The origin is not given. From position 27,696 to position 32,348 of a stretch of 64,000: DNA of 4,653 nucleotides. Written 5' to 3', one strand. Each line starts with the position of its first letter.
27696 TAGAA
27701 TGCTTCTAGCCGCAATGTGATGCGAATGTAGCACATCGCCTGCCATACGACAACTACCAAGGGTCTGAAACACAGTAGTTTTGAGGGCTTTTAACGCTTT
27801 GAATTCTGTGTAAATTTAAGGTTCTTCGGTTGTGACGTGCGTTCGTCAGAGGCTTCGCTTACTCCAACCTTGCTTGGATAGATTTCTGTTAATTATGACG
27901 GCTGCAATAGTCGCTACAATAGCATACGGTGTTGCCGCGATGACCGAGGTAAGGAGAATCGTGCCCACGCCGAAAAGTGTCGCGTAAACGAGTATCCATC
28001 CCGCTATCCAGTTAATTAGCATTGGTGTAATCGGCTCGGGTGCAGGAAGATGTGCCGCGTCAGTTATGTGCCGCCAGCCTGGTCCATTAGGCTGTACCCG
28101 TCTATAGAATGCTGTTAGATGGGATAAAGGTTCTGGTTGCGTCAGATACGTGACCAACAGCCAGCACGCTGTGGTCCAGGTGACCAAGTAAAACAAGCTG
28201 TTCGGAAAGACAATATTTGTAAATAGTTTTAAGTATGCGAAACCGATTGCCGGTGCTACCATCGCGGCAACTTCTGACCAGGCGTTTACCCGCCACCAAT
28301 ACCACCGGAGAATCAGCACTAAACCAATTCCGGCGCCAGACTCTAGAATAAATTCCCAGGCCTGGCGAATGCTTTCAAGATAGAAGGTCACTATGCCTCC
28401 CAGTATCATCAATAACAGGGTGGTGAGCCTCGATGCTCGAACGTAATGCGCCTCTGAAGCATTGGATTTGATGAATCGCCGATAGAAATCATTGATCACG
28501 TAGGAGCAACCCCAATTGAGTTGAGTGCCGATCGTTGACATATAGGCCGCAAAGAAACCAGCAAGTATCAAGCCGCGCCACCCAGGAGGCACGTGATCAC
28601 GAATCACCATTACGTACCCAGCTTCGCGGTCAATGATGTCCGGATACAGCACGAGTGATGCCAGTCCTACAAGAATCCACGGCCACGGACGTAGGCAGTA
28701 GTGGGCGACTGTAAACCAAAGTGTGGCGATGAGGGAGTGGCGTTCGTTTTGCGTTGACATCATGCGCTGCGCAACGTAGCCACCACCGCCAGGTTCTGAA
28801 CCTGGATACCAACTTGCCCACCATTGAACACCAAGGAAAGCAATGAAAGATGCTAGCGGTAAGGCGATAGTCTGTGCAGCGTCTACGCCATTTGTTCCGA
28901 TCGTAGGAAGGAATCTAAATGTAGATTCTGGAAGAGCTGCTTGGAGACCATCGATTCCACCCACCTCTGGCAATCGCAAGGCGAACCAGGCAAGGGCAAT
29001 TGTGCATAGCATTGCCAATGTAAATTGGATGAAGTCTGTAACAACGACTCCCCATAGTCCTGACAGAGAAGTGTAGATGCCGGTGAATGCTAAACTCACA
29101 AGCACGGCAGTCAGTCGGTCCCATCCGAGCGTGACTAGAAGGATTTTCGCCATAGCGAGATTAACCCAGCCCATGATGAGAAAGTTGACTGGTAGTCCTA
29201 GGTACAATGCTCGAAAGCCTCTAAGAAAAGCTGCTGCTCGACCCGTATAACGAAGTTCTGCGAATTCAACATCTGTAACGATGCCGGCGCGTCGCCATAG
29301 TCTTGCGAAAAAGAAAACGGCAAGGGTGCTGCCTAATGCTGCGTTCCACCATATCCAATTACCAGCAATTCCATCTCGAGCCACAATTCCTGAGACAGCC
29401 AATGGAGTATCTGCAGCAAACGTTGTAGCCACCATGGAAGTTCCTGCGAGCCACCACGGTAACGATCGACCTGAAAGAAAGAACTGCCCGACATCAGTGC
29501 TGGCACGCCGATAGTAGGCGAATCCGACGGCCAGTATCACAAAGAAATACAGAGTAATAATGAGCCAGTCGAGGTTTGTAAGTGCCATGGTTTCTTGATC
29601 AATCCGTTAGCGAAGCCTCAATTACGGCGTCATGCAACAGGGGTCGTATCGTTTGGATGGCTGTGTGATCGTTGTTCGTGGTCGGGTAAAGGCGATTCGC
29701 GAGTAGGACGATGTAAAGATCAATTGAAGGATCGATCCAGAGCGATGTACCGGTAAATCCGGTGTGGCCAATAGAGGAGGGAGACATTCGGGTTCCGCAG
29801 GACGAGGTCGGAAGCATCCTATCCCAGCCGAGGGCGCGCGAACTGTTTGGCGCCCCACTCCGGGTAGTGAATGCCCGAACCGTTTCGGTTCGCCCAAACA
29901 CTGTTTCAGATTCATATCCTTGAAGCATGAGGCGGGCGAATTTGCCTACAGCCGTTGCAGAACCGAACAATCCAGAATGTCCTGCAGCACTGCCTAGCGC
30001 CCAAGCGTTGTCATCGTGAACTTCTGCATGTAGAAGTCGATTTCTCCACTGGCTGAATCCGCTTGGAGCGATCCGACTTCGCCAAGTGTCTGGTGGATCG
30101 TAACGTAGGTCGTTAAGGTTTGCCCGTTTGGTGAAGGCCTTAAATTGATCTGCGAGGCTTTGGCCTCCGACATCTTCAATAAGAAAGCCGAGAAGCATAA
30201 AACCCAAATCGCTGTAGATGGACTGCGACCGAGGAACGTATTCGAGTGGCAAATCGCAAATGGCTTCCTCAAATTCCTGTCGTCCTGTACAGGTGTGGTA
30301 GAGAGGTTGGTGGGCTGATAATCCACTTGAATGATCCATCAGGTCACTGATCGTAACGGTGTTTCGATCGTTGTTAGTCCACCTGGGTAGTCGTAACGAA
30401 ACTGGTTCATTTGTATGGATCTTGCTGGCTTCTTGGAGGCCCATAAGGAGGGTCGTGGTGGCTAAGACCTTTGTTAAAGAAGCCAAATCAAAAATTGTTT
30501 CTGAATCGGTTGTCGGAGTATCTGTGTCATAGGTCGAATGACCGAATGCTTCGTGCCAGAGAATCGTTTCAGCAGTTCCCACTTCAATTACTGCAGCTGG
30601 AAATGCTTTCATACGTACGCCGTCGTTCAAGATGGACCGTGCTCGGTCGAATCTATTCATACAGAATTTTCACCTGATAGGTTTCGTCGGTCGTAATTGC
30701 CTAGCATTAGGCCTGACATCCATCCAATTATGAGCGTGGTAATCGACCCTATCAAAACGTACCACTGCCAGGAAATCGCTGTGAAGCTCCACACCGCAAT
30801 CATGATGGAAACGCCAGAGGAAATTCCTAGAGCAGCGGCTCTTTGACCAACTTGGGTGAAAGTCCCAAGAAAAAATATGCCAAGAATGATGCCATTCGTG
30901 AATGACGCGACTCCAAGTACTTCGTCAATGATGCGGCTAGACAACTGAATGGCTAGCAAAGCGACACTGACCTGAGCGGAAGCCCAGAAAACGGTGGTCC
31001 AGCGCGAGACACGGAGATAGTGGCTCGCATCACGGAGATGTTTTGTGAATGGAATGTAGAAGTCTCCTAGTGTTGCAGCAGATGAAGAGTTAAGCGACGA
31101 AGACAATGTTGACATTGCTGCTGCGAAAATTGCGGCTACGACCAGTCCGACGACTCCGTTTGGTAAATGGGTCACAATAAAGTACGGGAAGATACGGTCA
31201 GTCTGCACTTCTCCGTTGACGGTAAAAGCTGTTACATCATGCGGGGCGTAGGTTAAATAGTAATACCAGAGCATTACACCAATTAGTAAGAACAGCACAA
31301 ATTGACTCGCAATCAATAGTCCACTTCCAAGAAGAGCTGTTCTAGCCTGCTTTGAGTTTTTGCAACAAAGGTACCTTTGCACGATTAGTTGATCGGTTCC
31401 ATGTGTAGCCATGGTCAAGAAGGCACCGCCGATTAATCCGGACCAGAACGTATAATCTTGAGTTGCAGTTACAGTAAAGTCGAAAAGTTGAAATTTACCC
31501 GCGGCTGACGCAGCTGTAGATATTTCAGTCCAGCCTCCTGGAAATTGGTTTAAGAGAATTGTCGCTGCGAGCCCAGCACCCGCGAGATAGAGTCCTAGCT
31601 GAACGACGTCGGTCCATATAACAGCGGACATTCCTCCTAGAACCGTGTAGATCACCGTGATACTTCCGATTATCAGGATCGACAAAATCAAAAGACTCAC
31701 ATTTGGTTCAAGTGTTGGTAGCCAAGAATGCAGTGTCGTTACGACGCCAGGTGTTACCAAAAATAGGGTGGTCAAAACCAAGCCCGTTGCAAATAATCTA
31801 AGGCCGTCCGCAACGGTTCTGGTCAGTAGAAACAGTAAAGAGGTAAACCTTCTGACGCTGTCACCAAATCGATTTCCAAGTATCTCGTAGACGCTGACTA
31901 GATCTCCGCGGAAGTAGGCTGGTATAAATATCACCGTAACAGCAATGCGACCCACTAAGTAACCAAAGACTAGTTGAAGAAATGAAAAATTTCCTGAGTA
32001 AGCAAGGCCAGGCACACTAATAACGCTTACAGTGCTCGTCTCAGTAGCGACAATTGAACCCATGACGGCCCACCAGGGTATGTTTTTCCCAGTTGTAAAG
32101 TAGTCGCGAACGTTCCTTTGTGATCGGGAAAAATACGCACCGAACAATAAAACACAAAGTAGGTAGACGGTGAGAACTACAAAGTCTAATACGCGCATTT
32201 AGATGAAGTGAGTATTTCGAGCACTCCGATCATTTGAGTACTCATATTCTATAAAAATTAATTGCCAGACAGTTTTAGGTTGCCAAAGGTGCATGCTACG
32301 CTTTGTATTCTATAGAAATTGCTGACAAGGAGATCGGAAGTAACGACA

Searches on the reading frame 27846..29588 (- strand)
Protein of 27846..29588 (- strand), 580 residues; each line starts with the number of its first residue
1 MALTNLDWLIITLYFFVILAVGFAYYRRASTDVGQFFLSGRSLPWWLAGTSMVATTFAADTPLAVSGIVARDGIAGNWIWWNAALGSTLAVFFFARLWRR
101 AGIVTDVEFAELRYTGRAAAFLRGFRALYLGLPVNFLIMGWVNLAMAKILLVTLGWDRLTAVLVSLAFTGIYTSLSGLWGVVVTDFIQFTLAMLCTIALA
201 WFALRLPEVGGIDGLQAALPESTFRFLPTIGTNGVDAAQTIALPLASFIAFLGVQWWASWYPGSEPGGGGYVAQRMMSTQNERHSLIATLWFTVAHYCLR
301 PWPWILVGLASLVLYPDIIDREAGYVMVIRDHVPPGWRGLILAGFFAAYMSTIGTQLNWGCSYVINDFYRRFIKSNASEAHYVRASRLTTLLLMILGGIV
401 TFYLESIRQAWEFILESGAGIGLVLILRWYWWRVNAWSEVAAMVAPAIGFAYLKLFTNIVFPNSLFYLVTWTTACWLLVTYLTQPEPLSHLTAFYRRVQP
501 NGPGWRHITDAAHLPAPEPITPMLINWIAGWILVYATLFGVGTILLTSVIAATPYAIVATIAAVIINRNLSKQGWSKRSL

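Call 44: search_protein_families(library=pfam, proteins=[window:27846-29588:-], max_evalue=0.00001)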
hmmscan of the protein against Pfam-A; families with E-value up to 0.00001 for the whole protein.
window:27846-29588:- (580 aa): 1 family
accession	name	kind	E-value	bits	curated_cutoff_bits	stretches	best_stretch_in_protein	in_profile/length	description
PF00474.23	SSF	-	2.9e-33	115.8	22.8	1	36-438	1-398/406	Sodium:solute symporter family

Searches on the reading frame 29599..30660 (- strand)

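Call 44: search_protein_families(library=pfam, proteins=[window:29599-30660:-], max_evalue=0.00001)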
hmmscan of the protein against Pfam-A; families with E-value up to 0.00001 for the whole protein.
window:29599-30660:- (353 aa): 1 family
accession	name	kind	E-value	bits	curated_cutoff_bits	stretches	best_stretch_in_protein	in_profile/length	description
PF00144.29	Beta-lactamase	-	5.7e-48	164.2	27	1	13-331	7-318/329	Beta-lactamase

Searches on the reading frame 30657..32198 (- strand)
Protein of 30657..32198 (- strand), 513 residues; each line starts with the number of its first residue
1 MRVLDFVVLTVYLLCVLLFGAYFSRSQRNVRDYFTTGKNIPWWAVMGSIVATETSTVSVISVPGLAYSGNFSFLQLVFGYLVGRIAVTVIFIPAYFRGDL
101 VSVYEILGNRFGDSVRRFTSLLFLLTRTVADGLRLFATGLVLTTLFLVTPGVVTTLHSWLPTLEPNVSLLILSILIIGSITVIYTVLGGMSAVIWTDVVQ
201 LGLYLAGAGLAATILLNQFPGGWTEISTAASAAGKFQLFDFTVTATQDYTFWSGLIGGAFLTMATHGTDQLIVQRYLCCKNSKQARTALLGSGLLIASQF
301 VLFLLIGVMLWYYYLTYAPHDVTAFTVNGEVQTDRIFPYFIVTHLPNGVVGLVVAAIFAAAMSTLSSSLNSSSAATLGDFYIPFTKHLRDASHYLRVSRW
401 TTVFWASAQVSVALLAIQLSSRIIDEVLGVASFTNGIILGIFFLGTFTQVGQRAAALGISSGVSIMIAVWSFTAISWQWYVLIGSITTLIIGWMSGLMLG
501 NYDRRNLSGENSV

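Call 44: search_protein_families(library=pfam, proteins=[window:30657-32198:-], max_evalue=0.00001)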
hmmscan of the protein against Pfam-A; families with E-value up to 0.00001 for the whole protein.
window:30657-32198:- (513 aa): 1 family
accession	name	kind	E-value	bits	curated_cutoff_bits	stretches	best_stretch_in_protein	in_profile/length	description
PF00474.23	SSF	-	3.8e-33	115.4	22.8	2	172-449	122-392/406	Sodium:solute symporter family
